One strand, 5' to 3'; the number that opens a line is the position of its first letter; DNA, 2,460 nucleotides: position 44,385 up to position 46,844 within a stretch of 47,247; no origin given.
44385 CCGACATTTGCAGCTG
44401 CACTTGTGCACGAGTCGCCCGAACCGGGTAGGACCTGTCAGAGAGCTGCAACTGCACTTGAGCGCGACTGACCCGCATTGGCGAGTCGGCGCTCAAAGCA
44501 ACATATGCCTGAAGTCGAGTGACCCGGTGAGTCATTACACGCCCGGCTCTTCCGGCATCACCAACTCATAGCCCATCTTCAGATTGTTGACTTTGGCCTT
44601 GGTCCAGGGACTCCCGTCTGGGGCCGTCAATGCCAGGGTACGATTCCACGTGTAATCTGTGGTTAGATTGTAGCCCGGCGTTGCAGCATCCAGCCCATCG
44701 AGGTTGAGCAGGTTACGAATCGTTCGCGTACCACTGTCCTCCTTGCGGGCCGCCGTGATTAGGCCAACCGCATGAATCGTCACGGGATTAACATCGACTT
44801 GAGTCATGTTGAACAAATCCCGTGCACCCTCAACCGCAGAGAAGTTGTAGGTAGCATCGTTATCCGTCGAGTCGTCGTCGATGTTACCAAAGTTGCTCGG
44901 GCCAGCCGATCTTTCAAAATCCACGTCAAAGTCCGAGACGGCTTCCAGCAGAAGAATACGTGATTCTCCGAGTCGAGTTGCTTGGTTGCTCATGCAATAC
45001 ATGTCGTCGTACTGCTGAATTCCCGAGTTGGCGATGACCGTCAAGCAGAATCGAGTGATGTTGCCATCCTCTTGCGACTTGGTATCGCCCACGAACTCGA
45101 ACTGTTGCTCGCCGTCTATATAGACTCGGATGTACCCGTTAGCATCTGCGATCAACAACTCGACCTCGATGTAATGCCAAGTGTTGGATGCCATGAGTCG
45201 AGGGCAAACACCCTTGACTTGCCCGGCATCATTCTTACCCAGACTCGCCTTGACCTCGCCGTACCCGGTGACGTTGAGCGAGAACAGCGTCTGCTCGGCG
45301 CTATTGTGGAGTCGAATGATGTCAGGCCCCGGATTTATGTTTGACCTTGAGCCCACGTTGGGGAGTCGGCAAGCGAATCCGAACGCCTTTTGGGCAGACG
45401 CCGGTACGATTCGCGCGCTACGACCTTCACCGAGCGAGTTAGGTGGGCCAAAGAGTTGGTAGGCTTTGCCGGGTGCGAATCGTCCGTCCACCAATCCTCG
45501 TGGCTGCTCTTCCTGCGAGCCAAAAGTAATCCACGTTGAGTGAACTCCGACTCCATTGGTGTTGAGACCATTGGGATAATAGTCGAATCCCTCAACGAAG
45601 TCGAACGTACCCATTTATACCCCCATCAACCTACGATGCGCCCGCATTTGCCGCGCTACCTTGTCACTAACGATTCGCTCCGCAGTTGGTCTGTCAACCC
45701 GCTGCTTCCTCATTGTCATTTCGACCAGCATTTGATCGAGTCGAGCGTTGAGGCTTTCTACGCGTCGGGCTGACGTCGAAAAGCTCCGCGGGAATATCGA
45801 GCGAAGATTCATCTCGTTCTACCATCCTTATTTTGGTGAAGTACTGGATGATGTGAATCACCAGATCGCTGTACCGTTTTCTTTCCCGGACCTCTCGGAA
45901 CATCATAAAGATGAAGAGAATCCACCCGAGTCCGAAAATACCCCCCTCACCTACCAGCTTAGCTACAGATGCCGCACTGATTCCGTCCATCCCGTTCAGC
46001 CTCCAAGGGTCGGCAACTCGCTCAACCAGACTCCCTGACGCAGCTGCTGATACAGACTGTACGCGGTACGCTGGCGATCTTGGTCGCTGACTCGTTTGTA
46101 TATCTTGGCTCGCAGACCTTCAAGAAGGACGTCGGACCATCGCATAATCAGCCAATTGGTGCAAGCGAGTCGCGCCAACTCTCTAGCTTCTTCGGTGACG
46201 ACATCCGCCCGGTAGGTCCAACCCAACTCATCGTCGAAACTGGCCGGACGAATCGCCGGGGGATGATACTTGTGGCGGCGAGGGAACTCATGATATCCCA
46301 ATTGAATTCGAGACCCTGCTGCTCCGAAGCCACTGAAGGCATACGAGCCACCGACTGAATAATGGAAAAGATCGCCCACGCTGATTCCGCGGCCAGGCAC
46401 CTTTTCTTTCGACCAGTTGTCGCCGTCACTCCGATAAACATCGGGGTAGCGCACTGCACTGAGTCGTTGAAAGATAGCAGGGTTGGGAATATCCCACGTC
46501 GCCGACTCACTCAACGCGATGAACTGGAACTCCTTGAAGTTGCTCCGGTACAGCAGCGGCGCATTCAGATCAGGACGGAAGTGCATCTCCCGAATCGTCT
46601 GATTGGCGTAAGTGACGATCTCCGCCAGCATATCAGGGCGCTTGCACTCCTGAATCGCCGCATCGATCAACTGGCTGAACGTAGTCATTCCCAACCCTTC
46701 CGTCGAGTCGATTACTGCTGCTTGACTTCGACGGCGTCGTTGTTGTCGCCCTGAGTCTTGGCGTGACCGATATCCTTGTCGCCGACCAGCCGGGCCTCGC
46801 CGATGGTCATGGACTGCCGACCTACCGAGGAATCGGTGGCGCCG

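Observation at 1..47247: Genome-wide several-fold excess of the palindrome GANTC, in coding and non-coding DNA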

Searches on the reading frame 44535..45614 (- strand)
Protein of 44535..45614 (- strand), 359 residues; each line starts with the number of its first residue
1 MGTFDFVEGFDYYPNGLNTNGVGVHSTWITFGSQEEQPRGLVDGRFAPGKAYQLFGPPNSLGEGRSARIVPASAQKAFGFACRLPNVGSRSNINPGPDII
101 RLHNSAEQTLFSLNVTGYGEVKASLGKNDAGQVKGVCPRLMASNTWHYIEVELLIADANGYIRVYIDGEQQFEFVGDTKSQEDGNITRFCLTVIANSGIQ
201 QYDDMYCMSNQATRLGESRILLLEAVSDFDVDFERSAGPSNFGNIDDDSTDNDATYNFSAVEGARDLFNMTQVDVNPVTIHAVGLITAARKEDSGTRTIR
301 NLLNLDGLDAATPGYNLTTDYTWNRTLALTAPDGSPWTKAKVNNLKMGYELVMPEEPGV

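Call 21: search_protein_families(library=phrogs, proteins=[window:44535-45614:-], max_evalue=0.001)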
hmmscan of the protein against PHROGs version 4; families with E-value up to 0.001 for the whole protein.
window:44535-45614:- (359 aa): 2 families
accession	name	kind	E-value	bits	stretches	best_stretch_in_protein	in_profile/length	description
phrog_2448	-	unknown function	4.7e-32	112.5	1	5-351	3-333/335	-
phrog_6368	-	unknown function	2.2e-07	31.5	1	91-350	69-325/328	-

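Call 44: search_protein_families(library=pfam, proteins=[window:44535-45614:-], max_evalue=0.01)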
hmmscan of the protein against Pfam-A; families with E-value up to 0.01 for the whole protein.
window:44535-45614:- (359 aa): 0 families

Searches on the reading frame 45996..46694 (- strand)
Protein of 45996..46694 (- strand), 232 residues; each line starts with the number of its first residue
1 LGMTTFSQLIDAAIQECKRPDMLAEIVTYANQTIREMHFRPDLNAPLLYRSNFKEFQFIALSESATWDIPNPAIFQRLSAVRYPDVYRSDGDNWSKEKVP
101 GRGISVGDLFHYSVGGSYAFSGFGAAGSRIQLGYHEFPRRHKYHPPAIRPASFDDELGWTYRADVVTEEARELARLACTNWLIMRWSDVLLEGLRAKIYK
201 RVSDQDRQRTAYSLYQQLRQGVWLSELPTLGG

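Call 21: search_protein_families(library=phrogs, proteins=[window:45996-46694:-], max_evalue=0.001)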
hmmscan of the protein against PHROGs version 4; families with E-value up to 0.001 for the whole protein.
window:45996-46694:- (232 aa): 0 families

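Call 44: search_protein_families(library=pfam, proteins=[window:45996-46694:-], max_evalue=0.01)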
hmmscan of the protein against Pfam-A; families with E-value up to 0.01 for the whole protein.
window:45996-46694:- (232 aa): 1 family
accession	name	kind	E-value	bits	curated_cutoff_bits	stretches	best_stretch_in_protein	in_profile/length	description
PF24175.2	SU10_adaptor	-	0.0026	18.7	27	0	4-218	1-174/194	SU10 adaptor protein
